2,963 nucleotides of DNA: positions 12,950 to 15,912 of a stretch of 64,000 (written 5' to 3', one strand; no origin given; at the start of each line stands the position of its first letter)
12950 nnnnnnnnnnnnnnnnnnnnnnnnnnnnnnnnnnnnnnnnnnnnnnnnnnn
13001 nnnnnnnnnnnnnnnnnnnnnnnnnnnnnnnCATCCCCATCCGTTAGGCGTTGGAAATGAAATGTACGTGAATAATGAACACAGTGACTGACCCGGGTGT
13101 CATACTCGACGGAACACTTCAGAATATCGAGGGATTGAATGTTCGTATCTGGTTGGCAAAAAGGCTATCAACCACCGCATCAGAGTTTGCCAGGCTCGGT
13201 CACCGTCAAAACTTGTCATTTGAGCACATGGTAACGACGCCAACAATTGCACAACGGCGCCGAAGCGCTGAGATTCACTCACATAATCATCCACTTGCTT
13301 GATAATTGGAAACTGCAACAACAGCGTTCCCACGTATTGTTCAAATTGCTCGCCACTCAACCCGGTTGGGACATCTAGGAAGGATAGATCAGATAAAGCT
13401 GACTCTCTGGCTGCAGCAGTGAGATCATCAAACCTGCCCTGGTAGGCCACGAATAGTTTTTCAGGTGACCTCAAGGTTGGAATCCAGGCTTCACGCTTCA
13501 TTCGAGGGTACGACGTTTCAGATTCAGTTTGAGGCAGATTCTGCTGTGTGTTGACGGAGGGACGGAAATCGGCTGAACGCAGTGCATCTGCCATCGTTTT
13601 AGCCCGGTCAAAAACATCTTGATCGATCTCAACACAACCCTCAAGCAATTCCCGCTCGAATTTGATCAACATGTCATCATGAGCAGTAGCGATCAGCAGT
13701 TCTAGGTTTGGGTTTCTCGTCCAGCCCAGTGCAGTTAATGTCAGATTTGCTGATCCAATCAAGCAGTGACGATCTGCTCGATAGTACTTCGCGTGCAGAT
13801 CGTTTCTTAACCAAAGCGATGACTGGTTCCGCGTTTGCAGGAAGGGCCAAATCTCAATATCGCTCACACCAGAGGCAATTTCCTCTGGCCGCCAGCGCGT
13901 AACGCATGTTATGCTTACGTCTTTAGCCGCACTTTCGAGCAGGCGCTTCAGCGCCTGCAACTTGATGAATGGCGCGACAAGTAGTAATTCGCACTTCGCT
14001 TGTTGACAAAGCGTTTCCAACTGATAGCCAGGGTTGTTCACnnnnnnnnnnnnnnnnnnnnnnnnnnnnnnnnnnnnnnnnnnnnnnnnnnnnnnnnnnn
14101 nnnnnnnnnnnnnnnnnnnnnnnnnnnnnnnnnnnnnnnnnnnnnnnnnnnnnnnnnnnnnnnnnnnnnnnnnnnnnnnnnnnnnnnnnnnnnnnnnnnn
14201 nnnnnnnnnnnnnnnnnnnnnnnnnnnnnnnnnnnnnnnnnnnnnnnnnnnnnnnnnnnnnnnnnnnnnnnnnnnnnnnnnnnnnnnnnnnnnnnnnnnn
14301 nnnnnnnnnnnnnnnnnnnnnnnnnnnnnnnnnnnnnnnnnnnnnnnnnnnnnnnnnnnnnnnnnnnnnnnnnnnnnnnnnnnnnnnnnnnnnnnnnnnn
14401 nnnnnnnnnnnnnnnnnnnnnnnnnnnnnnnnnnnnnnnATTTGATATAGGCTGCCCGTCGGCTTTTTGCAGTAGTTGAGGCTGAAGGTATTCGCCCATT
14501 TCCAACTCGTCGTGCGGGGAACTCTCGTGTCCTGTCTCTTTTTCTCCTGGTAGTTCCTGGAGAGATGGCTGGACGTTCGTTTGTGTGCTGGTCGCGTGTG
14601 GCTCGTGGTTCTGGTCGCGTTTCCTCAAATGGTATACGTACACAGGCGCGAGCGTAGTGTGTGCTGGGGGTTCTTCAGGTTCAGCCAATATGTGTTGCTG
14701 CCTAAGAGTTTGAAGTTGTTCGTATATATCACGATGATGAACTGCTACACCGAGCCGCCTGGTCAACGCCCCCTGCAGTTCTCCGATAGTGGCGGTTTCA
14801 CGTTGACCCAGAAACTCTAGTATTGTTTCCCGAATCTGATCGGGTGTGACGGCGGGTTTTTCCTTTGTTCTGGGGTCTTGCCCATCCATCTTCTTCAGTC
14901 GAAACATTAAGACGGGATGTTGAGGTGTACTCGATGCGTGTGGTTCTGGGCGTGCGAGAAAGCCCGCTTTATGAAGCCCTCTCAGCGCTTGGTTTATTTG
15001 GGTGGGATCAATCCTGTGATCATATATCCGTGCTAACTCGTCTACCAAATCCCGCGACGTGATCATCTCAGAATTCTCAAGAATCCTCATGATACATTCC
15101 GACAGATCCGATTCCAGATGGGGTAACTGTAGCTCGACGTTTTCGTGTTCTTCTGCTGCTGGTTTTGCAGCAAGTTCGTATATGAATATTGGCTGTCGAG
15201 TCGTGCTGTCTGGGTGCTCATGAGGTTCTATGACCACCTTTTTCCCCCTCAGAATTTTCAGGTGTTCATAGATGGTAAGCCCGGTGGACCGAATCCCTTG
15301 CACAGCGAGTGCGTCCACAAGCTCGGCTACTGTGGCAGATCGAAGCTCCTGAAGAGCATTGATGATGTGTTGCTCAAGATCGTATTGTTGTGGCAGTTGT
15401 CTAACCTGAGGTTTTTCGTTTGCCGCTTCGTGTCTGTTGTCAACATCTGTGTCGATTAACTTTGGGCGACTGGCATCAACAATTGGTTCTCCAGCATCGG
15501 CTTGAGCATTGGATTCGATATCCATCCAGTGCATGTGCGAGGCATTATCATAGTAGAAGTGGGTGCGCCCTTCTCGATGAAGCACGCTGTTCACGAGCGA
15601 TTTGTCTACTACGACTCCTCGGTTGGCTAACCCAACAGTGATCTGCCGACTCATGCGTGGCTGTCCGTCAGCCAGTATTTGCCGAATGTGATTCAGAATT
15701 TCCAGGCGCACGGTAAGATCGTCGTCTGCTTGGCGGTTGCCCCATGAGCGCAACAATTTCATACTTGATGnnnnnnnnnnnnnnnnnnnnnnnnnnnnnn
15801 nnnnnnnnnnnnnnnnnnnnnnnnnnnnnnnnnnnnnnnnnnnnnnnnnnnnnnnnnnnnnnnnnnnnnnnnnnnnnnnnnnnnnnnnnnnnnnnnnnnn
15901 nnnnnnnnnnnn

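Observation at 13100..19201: Four-gene helicase / GHKL ATPase / wHTH-array / PLD operon convergent on the phosphorothioation genes: candidate new modification-sensing effector module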

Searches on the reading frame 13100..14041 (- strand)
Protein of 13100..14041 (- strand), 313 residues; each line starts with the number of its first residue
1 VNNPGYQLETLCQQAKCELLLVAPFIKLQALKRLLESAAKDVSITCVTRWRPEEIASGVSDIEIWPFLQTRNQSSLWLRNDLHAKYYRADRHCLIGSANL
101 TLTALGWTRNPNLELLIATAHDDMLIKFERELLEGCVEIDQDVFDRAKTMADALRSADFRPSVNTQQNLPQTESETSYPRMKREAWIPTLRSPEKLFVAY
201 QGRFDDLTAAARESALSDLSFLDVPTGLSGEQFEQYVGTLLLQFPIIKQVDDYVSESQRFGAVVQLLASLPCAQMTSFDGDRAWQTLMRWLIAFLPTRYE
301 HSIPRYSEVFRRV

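Call 5: search_protein_families(library=pfam, proteins=[window:13100-14041:-], max_evalue=0.1)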
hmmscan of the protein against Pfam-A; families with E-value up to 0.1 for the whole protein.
window:13100-14041:- (313 aa): 1 family
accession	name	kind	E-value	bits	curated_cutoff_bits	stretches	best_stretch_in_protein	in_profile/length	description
PF13091.12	PLDc_2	-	3.3e-05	24.2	27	1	13-131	6-127/132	PLD-like domain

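Call 6: search_protein_families(library=padloc, proteins=[window:13100-14041:-], max_evalue=0.1)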
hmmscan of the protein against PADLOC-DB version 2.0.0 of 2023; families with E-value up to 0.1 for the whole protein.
window:13100-14041:- (313 aa): 9 families
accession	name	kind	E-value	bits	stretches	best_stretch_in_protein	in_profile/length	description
PDLC03829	ZacB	-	1.1e-08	32.4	1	16-135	227-349/586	-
PDLC02599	DrmC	-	1.9e-07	28.4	1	18-119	24-121/387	DrmC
PDLC02607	DrmC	-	1.7e-05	22.2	1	59-105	180-227/265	DrmC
PDLC02614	DrmC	-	2.2e-05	22.3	1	8-120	26-138/153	DrmC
PDLC02606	DrmC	-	0.00018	19.3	1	56-118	100-158/182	DrmC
PDLC02585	DrmC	-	0.00033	18.3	1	61-115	176-226/253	DrmC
PDLC02589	DrmC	-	0.0011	16.1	1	59-137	182-254/264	DrmC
PDLC02588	DrmC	-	0.0013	16.4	1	51-105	165-217/256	DrmC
PDLC02595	DrmC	-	0.0076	14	1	79-106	206-234/269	DrmC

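Call 8: search_protein_families(library=ncbifam, proteins=[window:13100-14041:-], max_evalue=0.001)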
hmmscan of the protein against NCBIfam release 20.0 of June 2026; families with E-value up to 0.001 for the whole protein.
window:13100-14041:- (313 aa): 1 family
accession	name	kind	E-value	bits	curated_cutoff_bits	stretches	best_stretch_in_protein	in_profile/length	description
NF038319.1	DISARM_DrmC_I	equivalog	3.2e-07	30.1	133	1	52-105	156-208/236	DISARM system phospholipase D-like protein DrmC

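Call 78: list_cluster_members(proteins=[P0001, P0121, window:13100-14041:-, window:17594-19201:-])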
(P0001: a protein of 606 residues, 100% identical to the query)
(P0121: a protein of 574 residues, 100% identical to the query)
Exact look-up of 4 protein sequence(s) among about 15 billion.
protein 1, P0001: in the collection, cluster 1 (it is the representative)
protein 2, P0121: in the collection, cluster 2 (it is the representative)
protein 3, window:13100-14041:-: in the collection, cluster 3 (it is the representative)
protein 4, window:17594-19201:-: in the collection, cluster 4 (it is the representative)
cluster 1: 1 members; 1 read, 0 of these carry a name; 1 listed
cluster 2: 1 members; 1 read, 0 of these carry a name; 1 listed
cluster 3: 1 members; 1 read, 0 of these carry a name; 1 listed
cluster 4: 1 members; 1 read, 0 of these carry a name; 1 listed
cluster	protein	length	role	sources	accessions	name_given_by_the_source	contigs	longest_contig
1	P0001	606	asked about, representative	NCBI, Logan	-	-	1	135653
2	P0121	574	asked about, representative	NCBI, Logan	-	-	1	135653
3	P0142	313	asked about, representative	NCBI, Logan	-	-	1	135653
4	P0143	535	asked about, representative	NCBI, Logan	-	-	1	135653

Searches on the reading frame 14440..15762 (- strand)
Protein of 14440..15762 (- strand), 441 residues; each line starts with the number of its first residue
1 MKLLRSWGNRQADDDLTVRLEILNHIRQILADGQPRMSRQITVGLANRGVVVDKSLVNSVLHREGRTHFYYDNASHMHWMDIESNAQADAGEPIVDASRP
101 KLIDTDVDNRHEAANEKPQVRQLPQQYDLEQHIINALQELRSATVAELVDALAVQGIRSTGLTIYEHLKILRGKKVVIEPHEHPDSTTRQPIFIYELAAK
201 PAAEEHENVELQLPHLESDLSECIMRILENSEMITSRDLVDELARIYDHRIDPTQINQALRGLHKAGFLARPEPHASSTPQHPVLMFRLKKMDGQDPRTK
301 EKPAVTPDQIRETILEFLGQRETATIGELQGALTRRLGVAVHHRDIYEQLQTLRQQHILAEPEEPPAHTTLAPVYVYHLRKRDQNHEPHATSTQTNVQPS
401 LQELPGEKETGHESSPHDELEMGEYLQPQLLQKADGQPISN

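Call 47: search_protein_representatives(protein=window:14440-15762:-)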
Query: 441 residues. Proteins with E-value up to 0.001 (for the whole library): 21; up to 1e-10: 7; up to 1e-30: 3. The best 21 are listed.
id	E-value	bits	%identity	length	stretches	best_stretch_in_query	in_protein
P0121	2.1e-290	978.9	100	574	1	1-441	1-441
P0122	1.4e-46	175.8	34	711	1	14-383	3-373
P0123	1.8e-44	168.8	32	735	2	1-198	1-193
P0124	4.0e-22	95.2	47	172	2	18-100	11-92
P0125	5.2e-18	81.6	45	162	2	8-80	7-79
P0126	6.1e-13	65.0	30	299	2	14-115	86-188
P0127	1.7e-12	63.4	41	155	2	13-79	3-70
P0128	1.4e-10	57.2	39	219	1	15-120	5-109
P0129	5.6e-09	51.9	42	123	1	17-88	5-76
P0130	3.7e-08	49.2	44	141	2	35-96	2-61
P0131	1.1e-07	47.7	40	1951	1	16-106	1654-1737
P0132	1.7e-07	47.0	45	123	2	20-77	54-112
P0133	1.8e-07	46.9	40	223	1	17-84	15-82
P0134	6.0e-07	45.2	40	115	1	18-80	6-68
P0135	7.3e-07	44.9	37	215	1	14-97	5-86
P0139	1.5e-04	37.3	49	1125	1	18-78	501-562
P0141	3.7e-04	36.0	35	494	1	18-86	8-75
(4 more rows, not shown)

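Call 49: search_protein_families(library=pfam, proteins=[P0122, P0123, P0126, P0128, P0131, P0139, P0141, P0133], max_evalue=0.01)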
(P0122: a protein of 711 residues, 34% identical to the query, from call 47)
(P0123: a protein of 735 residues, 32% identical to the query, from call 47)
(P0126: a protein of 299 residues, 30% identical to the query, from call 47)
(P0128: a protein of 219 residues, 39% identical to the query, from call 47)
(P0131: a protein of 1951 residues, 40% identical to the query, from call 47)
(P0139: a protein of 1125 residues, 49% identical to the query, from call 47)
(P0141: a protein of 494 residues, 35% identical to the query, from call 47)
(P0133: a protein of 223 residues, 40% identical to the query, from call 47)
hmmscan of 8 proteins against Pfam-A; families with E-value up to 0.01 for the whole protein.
P0122 (711 aa): 4 families
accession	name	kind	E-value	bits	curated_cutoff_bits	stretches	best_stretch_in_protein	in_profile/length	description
PF21128.4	MCM4_WHD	-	5.9e-11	42.7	24.4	2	207-261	6-63/75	MCM4, winged helix domain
PF03965.22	Penicillinase_R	-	1.2e-05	26.1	22.6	0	301-355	5-57/115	Penicillinase repressor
PF13814.12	Replic_Relax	-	0.00053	20.6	25.3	0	613-695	3-95/191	Replication-relaxation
PF02334.22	RTP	-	0.00066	20.6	26.7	0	225-282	27-83/113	Replication terminator protein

P0123 (735 aa): 4 families
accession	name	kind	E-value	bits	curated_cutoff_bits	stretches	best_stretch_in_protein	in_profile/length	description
PF02334.22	RTP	-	5.8e-05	24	26.7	1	248-308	25-84/113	Replication terminator protein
PF21128.4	MCM4_WHD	-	0.00034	21.1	24.4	0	234-284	8-61/75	MCM4, winged helix domain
PF01316.27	Arg_repressor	-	0.0039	17.4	27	0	127-167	9-49/70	Arginine repressor, DNA binding domain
PF13565.12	HTH_32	-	0.006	17.5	33.7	0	11-51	25-62/73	Homeodomain-like domain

P0126 (299 aa): 4 families
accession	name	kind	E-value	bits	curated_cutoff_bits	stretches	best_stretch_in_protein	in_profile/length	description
PF25318.1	WH_GDS1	-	0.0022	18.4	27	0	94-124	10-42/95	GDS1 winged helix domain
PF06224.18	AlkZ-like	-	0.0027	17.8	25.9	0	9-47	84-123/329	DNA glycosylase AlkZ-like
PF14338.12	Mrr_N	-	0.0044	17.6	29.5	0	94-120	4-30/87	Mrr N-terminal domain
PF19514.5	MobC_2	-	0.0099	16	27.5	0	110-153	33-76/140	MobC-like protein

P0128 (219 aa): 0 families

P0131 (1951 aa): 12 families
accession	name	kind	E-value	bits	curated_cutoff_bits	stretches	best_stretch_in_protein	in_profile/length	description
PF13195.11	DUF4011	-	1.1e-41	142.9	22.2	1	18-197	1-158/158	Protein of unknown function (DUF4011)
PF18741.7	MTES_1575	-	1.2e-40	137.9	38.2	1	1488-1585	1-96/96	REase_MTES_1575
PF13086.12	AAA_11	-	1.2e-13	51.9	27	2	1184-1223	211-252/257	AAA domain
PF13087.12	AAA_12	-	1.6e-11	44.6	27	1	1248-1443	5-193/195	AAA domain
PF13245.12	AAA_19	-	8.2e-08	32.9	25.1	1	314-362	2-52/134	AAA domain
PF13604.12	AAA_30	-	5.6e-06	26.7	27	1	311-372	4-67/191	AAA domain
PF11784.13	DUF3320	-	3.5e-05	24.1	25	1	1793-1821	12-40/50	Protein of unknown function (DUF3320)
PF09848.15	SLFN-g3_helicase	-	0.00084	19.2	24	0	326-372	4-52/354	Schlafen group 3, DNA/RNA helicase domain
PF04480.18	DUF559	-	0.0013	19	20.6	1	1529-1585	55-108/109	Protein of unknown function (DUF559)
PF00270.35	DEAD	-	0.0014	18.8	26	1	312-410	3-106/167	DEAD/DEAH box helicase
PF01443.25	Viral_helicase1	-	0.0022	18.3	21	0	326-352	1-26/228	Viral superfamily 1 RNA helicase core domain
PF01695.23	IstB_IS21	-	0.0025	17.8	24.1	1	312-359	80-128/238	IstB-like ATP binding protein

P0139 (1125 aa): 2 families
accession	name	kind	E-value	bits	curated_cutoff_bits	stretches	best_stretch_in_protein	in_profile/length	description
PF03118.21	RNA_pol_A_CTD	-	2.3e-23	82.2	23.8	2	30-83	13-66/67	Bacterial RNA polymerase, alpha chain C terminal domain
PF04545.22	Sigma70_r4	-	5e-11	42.4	24.1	1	307-358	2-49/50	Sigma-70, region 4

P0141 (494 aa): 7 families
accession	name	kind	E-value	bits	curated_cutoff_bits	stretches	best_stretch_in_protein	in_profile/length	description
PF10923.14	BrxC_BrxD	-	2.7e-27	96.2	22.2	1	112-490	1-396/414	BREX system ATP-binding protein BrxC/D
PF13191.12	AAA_16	-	7e-05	23.8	32.6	1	139-189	3-56/167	AAA ATPase domain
PF13401.12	AAA_22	-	0.0001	23.1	27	0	158-216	6-59/130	AAA domain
PF13604.12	AAA_30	-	0.0051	17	27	0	153-197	14-58/191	AAA domain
PF01637.24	ATPase_2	-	0.0062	16.8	33.2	0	141-192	4-55/225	ATPase domain predominantly from Archaea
PF20703.3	nSTAND1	-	0.008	16.3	27.1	0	328-402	97-169/379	Novel STAND NTPase 1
PF25199.1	nSTAND_NTPase5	-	0.0084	16.4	34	0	140-189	20-74/145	Novel STAND NTPase 5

P0133 (223 aa): 0 families

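Call 52: find_encoding_contigs(protein=P0135, flank=8000, max_places=3)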
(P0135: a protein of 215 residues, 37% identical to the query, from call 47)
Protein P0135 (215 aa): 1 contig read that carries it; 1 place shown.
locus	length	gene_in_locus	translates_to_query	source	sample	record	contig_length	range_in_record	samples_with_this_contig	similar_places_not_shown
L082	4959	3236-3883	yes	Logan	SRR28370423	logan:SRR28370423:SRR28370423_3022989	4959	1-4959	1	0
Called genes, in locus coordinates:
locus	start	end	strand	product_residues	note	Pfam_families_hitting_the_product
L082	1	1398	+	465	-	?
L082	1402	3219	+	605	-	PF13589:HATPase_c_3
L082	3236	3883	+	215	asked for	-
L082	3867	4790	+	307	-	-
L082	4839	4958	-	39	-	?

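Call 53: find_encoding_contigs(protein=P0122, flank=8000, max_places=3)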
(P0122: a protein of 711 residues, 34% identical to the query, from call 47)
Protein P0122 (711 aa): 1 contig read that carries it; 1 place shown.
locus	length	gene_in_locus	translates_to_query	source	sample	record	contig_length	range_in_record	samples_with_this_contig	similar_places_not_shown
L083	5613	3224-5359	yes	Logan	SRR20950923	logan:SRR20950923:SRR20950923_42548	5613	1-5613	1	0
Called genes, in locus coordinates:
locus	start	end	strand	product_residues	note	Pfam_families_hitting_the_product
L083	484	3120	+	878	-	PF04542:Sigma70_r2, PF04545:Sigma70_r4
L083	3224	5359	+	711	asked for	PF03965:Penicillinase_R (faint), PF21128:WHD_MCM4 (faint)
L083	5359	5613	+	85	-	?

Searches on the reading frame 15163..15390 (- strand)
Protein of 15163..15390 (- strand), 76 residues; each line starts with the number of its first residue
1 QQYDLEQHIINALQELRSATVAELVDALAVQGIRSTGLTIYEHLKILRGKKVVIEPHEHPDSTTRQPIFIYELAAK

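Call 83: search_solved_structures(query=A3, max_evalue=10)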
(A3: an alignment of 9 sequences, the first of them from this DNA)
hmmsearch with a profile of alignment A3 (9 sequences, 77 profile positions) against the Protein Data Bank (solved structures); distinct sequences matched with E-value up to 10: 42.
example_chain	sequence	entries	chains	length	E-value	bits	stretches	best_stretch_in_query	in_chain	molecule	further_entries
6u0m_4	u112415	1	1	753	0.0054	19.6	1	2-54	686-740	DNA replication licensing factor MCM4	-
28vy_4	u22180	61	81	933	0.0079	19.1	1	2-54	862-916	DNA replication licensing factor MCM4 | Minichromosome Maintenance 4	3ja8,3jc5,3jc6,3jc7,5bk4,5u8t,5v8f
5u8s_4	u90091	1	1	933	0.0079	19.1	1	2-54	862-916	DNA replication licensing factor MCM4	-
9j8g_A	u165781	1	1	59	0.0084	19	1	4-63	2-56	Z-DNA-binding protein 1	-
1j75_A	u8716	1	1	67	0.0088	18.9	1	3-63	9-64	Tumor Stroma and Activated Macrophage Protein DLM-1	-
2dqr_A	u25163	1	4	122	0.0095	18.8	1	24-76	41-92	Replication termination protein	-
1f4k_A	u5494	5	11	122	0.017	18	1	24-76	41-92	REPLICATION TERMINATION PROTEIN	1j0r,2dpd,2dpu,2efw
1bm9_A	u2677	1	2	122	0.017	18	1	24-76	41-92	REPLICATION TERMINATOR PROTEIN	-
2p5k_A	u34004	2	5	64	0.021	17.7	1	9-51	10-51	Arginine repressor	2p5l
2heo_A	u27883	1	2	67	0.053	16.4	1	3-63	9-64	Z-DNA binding protein 1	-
9f27_A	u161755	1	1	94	0.055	16.4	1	4-58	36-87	RPA32 subunit of the hetero-oligomeric complex involved in homologous recombination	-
9f29_C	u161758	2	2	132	0.1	15.5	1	4-58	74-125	RPA32 subunit of the hetero-oligomeric complex involved in homologous recombination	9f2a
1f9n_A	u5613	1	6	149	0.11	15.4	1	10-51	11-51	ARGININE REPRESSOR/ACTIVATOR PROTEIN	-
2aao_A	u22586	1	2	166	0.16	14.9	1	15-46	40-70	Calcium-dependent protein kinase, isoform AK1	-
3eyy_A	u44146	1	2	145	0.21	14.5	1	6-55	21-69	Putative iron uptake regulatory protein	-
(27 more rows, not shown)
